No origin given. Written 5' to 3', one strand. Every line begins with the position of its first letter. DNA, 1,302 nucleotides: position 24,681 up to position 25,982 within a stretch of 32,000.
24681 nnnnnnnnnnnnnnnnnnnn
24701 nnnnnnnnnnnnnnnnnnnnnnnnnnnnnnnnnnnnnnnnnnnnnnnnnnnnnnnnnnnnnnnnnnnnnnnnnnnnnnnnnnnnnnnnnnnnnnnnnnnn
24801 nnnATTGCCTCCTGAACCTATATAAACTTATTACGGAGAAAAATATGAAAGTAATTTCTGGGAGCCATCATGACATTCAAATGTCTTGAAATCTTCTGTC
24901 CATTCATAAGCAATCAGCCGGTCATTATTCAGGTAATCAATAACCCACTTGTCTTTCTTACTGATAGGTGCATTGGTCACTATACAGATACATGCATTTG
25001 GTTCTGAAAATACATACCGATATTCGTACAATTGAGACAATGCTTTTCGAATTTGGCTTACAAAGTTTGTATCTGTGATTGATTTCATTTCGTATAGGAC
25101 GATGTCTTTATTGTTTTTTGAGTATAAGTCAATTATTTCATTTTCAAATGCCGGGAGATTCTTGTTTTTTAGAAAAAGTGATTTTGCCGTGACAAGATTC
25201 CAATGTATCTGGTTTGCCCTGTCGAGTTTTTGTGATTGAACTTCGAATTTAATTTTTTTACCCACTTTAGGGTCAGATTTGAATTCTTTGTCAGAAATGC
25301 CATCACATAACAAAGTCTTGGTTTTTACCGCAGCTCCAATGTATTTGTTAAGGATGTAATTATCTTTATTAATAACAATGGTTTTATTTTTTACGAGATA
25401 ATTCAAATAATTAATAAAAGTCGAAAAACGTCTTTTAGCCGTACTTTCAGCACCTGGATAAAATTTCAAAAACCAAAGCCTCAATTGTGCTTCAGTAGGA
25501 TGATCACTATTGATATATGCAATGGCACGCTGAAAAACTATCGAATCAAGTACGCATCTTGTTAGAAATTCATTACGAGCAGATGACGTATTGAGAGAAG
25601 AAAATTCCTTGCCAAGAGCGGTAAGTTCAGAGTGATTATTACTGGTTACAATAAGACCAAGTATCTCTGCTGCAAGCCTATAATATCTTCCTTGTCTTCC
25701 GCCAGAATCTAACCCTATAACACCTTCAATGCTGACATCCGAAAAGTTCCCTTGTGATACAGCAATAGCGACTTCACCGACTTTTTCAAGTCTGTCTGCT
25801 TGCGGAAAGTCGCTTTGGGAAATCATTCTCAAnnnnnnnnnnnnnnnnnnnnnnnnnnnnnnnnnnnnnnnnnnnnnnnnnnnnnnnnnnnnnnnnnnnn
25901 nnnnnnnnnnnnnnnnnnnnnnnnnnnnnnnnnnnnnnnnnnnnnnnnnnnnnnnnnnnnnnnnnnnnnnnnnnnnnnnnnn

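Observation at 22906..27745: Atypical four-gene restriction-modification operon: permuted FokI-like double methylase, extra PD-(D/E)xK nuclease, 60-aa ORF, and AlwI/BstNBI-family endonuclease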

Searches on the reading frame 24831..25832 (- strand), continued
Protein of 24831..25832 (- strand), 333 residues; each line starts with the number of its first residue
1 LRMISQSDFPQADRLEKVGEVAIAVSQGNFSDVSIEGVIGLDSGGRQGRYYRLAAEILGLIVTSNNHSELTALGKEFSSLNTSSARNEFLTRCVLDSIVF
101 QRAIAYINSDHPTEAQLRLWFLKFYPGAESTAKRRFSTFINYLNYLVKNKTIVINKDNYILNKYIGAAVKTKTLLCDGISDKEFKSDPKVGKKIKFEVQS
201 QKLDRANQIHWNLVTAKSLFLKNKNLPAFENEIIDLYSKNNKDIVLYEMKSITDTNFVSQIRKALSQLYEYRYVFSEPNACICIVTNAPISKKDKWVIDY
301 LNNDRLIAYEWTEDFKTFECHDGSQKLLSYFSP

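Call 93: find_encoding_contigs(protein=P0112, flank=5000, max_places=2)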
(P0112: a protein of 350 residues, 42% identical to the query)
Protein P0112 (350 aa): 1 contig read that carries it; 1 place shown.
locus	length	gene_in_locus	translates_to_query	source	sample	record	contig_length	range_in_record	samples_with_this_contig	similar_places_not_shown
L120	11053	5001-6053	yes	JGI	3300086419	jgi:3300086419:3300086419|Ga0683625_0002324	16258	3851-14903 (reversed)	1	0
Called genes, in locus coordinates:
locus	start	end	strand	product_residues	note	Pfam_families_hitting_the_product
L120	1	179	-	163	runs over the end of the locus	-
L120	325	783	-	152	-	-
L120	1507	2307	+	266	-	PF08867:FRG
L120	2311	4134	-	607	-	-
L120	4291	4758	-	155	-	PF10137:CAP12-PCTIR_TIR (faint), PF13676:TIR_2, PF08937:ThsB_TIR (weak)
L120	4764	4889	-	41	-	-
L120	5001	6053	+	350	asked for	PF23871:DUF7226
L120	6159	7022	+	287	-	PF02086:MethyltransfD12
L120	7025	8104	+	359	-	PF02086:MethyltransfD12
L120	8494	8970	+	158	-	-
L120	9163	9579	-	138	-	-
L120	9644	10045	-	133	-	-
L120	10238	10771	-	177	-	PF05396:Phage_T7_Capsid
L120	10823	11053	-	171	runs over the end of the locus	-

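Call 94: find_encoding_contigs(protein=P0088, flank=5000, max_places=3)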
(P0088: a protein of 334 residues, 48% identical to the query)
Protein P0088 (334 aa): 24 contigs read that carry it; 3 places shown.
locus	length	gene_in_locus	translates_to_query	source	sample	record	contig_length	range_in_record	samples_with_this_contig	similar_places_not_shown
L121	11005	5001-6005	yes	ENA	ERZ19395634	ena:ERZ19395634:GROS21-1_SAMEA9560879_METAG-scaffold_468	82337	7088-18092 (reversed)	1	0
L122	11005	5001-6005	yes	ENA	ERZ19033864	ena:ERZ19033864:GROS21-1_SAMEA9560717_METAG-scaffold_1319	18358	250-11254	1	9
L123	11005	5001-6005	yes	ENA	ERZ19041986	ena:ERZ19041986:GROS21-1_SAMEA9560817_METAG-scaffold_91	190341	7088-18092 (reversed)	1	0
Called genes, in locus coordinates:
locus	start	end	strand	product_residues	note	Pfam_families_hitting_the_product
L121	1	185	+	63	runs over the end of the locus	-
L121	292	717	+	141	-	-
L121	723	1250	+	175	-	-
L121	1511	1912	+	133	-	PF01527:HTH_Tnp_1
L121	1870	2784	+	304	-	PF13276:HTH_21, PF00665:rve, PF13683:rve_3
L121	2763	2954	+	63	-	-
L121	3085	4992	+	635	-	PF02086:MethyltransfD12, PF03602:Cons_hypoth95 (faint), PF02086:MethyltransfD12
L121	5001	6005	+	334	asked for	PF23871:DUF7226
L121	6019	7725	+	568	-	PF09491:RE_AlwI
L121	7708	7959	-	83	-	-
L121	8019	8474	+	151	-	-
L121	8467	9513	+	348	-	PF00069:Pkinase, PF07714:PK_Tyr_Ser-Thr, PF14531:Kinase-like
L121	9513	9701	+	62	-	-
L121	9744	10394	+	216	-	PF08722:Tn7_TnsA-like_N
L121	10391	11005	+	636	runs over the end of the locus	PF13551:HTH_29 (weak), PF09299:Mu-transpos_C (weak)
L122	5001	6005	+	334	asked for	PF23871:DUF7226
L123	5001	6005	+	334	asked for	PF23871:DUF7226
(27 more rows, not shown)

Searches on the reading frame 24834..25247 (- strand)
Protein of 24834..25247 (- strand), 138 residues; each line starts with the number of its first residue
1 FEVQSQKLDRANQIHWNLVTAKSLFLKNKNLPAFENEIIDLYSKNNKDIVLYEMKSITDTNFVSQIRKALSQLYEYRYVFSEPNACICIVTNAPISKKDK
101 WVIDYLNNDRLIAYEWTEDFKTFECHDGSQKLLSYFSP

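Call 73: predict_structure(alignment_id=A3)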
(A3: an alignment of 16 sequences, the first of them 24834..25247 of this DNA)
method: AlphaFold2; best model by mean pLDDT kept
length: 138 residues; sequences in the alignment: 16
mean_pLDDT: 93.3   pTM: 0.87
mean pLDDT of the five models: 93.3, 92.0, 90.9, 90.8, 88.7
residues with pLDDT >= 90: 118; 70-90: 16; 50-70: 4; < 50: 0
segments of 3 or more residues with pLDDT < 50: none
pLDDT, mean of each block of 10 residues (from residue 1): 72 92 97 92 95 94 95 95 97 93 94 97 96 96
secondary structure, 60 per line:
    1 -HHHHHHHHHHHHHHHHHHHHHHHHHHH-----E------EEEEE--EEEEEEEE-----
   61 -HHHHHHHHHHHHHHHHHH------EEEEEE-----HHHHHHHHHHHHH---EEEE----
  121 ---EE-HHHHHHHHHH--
elements in order: H2-28 E41-45 E48-55 H62-79 E86-91 H97-109 E113-116 H127-136

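Call 75: fold_search(model_id=the predicted structure, library=pdb)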
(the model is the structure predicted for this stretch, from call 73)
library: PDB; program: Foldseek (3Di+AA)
matches with E <= 10: 524; with E <= 0.001: 0
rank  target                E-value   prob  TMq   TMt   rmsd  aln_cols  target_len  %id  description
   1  2okf_A                6.6e-03  1.00  0.52  0.55   4.5       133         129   13  CRYSTAL STRUCTURE OF A FDXN ELEMENT EXCISION CONTROLLING FACTOR PROTEIN (AVA_3312) FROM ANABAENA VARIABILIS AT 1.60 A  (released 2007-01-30)
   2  2ewf                  2.4e-02  0.97  0.40  0.12   4.2        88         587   14  Crystal structure of the site-specific DNA nickase N.BspD6I (released 2006-11-21)
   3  9dou_A                3.8e-02  0.63  0.35  0.08   8.5       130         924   13  Taeniopygia guttata R2 retrotransposon (R2Tg) initiating target-primed reverse transcription (released 2025-05-21)
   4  5liz                  4.1e-02  0.91  0.41  0.12   4.0        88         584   12  The structure of Nt.BspD6I nicking endonuclease with all cysteines mutated by serine residues at 0.19 nm resolution . (released 2017-08-02)
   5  8em1_B                4.4e-02  0.84  0.43  0.16   5.4       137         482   12  Type IIS Restriction Endonuclease PaqCI, DNA Unbound (released 2023-03-22)
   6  6qnz_B                4.6e-02  0.97  0.43  0.13   3.7        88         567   11  Crystal structure of the site-specific DNA nickase N.BspD6I E418A Mutant (released 2020-03-04)
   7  4tkd_D                5.6e-02  0.98  0.42  0.49   3.1        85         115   18  Sulfolobus solfataricus HJC mutants (released 2015-08-12)
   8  5lts_A                5.6e-02  0.54  0.33  0.25  11.7       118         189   12  Crystal structure of Lymphocytic choriomeningitis mammarenavirus endonuclease Mutant D118A (released 2017-09-13)
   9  6qnz_A                6.4e-02  0.96  0.43  0.13   3.7        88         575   11  Crystal structure of the site-specific DNA nickase N.BspD6I E418A Mutant (released 2020-03-04)
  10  5izh_A                6.9e-02  0.47  0.32  0.27  11.8       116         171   11  Lassa virus L protein cap-snatching endonuclease. apo form (released 2016-06-29)
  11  2ph7_A                7.3e-02  0.94  0.58  0.41   4.9       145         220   12  Crystal structure of AF2093 from Archaeoglobus fulgidus (released 2007-05-08)
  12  5lts_B                7.8e-02  0.47  0.33  0.25  11.8       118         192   13  Crystal structure of Lymphocytic choriomeningitis mammarenavirus endonuclease Mutant D118A (released 2017-09-13)
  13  2ph7_B                8.3e-02  0.94  0.59  0.41   4.8       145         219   12  Crystal structure of AF2093 from Archaeoglobus fulgidus (released 2007-05-08)
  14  5lhc_A                8.3e-02  0.93  0.43  0.12   3.7        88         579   10  The structure of D456A mutant of Nt.BspD6I nicking endonuclease at 0.24 nm resolution . (released 2017-08-16)
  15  5liq_A                8.9e-02  0.84  0.41  0.12   4.0        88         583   16  The structure of C160S,C508S,C578S mutant of Nt.BspD6I nicking endonuclease at 0.185 nm resolution . (released 2017-08-02)
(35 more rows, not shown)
